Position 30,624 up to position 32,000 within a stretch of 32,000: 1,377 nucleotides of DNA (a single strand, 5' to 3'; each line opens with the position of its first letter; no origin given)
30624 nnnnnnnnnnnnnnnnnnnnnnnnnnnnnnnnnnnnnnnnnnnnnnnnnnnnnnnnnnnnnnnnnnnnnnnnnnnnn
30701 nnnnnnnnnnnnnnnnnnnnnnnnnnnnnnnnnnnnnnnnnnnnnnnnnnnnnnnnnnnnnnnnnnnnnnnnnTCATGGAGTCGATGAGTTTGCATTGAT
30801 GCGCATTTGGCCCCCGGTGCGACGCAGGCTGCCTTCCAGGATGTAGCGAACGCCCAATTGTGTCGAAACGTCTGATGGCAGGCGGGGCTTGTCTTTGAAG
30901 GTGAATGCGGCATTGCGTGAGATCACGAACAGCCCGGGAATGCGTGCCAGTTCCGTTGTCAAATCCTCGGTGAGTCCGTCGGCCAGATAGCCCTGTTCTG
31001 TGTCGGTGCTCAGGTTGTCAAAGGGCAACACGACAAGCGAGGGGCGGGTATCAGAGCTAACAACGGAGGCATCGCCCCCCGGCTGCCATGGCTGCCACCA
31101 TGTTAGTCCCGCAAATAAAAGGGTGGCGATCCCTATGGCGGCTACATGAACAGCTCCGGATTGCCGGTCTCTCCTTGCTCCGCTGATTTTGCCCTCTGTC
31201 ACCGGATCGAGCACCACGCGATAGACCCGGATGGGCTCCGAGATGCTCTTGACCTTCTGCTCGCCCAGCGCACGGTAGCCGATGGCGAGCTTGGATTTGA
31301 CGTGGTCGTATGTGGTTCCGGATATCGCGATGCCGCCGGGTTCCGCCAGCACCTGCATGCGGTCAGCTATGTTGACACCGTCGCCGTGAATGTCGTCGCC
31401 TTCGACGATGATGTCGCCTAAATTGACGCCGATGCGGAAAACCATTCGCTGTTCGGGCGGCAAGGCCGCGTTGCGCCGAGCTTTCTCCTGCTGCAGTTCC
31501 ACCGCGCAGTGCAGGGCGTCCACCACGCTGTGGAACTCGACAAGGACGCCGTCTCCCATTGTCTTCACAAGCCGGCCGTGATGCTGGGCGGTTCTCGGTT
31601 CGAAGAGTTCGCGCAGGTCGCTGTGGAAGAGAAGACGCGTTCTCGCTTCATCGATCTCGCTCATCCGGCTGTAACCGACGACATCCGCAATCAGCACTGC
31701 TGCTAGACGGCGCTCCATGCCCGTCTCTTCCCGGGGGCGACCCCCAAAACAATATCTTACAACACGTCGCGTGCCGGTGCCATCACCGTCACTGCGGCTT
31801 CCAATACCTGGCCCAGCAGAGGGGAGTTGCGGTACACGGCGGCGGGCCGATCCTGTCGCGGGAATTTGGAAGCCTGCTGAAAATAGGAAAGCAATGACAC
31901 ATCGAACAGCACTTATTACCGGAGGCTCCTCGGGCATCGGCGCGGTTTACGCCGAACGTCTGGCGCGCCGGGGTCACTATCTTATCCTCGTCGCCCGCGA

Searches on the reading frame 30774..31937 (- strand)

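Call 74: search_protein_families(library=pfam, proteins=[window:30774-31937:-], max_evalue=0.0001)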
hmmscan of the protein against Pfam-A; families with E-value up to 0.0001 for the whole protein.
window:30774-31937:- (387 aa): 1 family
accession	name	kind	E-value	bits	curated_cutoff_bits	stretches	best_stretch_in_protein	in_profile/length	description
PF00211.25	Guanylate_cyc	-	2.2e-12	47.4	21.9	1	80-231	10-172/183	Adenylate and Guanylate cyclase catalytic domain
